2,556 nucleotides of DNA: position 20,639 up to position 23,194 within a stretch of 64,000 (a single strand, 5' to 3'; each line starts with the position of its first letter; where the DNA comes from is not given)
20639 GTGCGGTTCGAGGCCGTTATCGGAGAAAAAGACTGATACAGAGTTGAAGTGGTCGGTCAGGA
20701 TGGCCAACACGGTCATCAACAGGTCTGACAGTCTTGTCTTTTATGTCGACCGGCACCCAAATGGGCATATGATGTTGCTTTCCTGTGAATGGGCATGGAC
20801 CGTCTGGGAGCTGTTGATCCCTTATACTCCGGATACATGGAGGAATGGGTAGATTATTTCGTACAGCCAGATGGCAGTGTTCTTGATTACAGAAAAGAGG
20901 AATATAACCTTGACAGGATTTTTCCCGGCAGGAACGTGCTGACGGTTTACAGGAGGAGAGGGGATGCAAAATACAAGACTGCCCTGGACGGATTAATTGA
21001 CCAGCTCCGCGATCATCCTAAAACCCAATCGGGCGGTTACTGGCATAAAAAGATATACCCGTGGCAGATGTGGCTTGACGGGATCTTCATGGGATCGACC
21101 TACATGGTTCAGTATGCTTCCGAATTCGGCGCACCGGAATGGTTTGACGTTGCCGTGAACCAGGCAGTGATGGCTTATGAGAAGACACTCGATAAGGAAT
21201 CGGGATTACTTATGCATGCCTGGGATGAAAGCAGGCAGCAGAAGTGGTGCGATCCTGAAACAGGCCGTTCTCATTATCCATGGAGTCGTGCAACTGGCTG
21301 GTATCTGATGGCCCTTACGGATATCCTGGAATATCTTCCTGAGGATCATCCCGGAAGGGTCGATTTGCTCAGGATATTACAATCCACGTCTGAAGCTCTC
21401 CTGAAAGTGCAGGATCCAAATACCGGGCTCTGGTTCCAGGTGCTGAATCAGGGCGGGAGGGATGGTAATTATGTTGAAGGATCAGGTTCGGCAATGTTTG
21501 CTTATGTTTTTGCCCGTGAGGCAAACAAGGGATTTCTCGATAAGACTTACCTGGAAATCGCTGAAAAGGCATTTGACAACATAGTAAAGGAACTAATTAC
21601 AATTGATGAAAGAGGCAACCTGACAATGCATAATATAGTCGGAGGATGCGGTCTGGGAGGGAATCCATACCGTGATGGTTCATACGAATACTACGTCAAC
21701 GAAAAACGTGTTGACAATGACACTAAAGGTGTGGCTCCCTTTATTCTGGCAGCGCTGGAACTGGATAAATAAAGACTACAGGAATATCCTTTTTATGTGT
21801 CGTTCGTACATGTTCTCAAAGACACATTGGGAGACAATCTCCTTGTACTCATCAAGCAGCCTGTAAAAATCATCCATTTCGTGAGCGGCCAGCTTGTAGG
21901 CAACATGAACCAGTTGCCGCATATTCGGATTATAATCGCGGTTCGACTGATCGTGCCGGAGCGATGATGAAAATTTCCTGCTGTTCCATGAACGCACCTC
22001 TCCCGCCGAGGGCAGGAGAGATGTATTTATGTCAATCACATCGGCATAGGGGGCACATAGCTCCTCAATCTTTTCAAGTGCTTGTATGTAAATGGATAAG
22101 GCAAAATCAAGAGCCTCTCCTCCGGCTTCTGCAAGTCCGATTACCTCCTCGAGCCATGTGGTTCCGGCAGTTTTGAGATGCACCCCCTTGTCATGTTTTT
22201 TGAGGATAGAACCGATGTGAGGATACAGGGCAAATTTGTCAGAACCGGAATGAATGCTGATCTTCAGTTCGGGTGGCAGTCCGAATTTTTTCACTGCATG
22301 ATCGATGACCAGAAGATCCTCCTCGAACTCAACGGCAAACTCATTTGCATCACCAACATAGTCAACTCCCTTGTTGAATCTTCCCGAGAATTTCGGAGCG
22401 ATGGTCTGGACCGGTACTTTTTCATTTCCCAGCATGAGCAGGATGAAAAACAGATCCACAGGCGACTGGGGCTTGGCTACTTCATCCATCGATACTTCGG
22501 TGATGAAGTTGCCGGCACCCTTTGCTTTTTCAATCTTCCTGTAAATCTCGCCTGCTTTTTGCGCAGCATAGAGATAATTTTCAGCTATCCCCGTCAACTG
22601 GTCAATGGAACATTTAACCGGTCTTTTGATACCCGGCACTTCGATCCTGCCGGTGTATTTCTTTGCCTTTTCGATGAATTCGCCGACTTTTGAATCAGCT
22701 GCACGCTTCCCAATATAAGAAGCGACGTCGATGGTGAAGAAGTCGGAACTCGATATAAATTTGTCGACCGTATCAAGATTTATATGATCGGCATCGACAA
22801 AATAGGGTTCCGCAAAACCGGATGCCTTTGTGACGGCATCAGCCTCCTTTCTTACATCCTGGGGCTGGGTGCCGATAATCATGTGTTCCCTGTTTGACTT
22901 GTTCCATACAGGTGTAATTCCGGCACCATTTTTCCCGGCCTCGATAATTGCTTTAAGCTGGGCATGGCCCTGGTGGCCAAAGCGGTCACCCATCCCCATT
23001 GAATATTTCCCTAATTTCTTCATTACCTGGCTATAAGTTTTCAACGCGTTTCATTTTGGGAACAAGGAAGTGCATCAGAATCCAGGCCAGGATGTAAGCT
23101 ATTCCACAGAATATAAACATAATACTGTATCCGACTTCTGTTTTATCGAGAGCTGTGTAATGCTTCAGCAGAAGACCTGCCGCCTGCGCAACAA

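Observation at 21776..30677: Hexuronate operon that carries gnd, a LarA-family enzyme and a Gfo/Idh/MocA oxidoreductase instead of uxuA/kdgK/kdgA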

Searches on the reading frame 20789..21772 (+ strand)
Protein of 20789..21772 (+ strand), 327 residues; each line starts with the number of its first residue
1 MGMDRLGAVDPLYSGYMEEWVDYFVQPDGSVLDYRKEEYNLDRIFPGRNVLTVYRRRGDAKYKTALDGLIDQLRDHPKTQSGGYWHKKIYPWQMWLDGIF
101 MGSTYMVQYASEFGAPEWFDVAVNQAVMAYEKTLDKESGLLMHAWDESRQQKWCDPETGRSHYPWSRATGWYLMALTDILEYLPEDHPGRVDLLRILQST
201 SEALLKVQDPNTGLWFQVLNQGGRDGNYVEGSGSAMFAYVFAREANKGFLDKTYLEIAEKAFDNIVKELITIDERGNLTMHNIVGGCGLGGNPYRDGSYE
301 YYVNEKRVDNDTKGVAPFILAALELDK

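Call 9: search_protein_families(library=ncbifam, proteins=[window:20789-21772:+], max_evalue=0.00001)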
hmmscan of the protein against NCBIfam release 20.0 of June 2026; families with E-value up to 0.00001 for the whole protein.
window:20789-21772:+ (327 aa): 1 family
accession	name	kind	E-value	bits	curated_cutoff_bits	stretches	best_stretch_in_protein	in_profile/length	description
NF051900.1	BetGalacBglBAgro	equivalog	2.4e-24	86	420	1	52-279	74-292/333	beta-galactosidase BglB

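Call 10: search_protein_families(library=pfam, proteins=[window:20789-21772:+], max_evalue=0.00001)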
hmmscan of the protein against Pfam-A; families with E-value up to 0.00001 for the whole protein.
window:20789-21772:+ (327 aa): 1 family
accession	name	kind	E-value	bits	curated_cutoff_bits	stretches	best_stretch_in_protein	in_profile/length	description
PF07470.19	Glyco_hydro_88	-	3.4e-87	293.2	26.6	1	10-325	47-348/352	Glycosyl Hydrolase Family 88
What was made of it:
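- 20789..21772 (+): GH88-family unsaturated uronyl hydrolase, convergent neighbour that supplies unsaturated uronate. PF07470 at 293 bits (call 10).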

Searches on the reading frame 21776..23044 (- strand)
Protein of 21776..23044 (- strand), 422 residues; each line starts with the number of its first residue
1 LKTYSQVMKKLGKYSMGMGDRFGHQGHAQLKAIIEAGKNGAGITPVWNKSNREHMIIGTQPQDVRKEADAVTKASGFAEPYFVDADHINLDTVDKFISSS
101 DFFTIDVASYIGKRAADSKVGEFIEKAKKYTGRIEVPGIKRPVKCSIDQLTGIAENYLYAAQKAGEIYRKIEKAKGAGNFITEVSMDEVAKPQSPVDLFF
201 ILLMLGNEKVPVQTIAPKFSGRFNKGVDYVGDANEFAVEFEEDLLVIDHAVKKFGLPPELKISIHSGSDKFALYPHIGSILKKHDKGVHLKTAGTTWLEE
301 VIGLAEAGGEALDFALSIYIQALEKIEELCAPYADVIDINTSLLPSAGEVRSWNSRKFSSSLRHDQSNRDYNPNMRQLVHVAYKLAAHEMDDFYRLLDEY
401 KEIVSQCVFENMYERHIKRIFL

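Call 3: search_protein_families(library=pfam, proteins=[window:21776-23044:-])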
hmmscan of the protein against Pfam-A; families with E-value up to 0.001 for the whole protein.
window:21776-23044:- (422 aa): 1 family
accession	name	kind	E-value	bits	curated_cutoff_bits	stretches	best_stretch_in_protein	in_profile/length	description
PF16257.11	UxaE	-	6.8e-52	177.1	27.1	1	12-418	79-473/475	tagaturonate epimerase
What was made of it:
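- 21776..23044 (-): Short-form UxaE-family protein, probable tagaturonate/fructuronate epimerase. PF16257 at 177 bits, profile positions 79-473 (call 3).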

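Call 4: search_protein_families(library=ncbifam, proteins=[window:21776-23044:-])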
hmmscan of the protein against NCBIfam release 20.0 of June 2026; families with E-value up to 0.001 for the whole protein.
window:21776-23044:- (422 aa): 0 families
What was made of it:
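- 21776..23044 (-): No NCBIfam hit (call 4).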

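Call 25: search_solved_structures(query=window:21776-23044:-, max_evalue=0.01, show_alignments=1)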
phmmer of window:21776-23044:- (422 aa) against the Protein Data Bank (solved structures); distinct sequences matched with E-value up to 0.01: 5.
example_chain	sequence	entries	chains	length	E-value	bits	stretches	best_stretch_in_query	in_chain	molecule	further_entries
6il9_A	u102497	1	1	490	6e-25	91.5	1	14-386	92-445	Fructuronate-tagaturonate epimerase UxaE from Cohnella laeviribosi in complex with 1 glyce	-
6ilb_A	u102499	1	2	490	6.2e-25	91.4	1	14-386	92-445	Fructuronate-tagaturonate epimerase UxaE from Cohnella laeviribosi in complex with 1 glyce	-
6ila_A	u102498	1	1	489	1.6e-24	90.1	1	14-386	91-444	Fructuronate-tagaturonate epimerase UxaE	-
9lhu_A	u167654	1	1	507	6.9e-22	81.4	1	14-410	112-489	Tagaturonate/fructuronate epimerase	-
9lhw_A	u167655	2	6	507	3.3e-21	79.2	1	14-410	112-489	Tagaturonate/fructuronate epimerase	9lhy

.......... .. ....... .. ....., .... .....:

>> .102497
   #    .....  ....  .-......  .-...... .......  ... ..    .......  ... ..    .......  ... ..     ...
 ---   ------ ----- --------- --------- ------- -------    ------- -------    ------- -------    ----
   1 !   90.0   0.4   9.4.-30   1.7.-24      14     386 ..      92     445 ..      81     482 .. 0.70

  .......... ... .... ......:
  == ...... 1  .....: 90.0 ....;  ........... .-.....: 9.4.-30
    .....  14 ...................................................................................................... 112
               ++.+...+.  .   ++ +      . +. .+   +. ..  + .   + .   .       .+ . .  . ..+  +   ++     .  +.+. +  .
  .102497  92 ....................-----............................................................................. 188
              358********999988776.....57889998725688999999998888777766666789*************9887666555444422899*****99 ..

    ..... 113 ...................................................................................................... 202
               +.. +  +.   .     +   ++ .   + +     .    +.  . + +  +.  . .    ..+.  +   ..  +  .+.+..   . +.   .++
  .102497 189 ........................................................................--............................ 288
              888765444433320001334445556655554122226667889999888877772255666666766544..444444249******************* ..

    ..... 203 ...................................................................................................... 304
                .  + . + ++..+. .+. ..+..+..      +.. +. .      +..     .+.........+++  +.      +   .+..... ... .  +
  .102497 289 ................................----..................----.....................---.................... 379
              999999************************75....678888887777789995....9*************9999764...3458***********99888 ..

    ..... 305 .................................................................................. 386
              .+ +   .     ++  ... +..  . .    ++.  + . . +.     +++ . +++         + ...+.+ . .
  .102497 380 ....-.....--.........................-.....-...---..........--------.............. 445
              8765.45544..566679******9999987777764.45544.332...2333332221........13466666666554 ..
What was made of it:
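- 21776..23044 (-): Best PDB hit is UxaE of C. laeviribosi, 6IL9, E 6e-25 (call 25).
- On UxaE tagaturonate/fructuronate epimerase (PF16257): The PDB alignment starts at residue 92 of UxaE (call 25).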
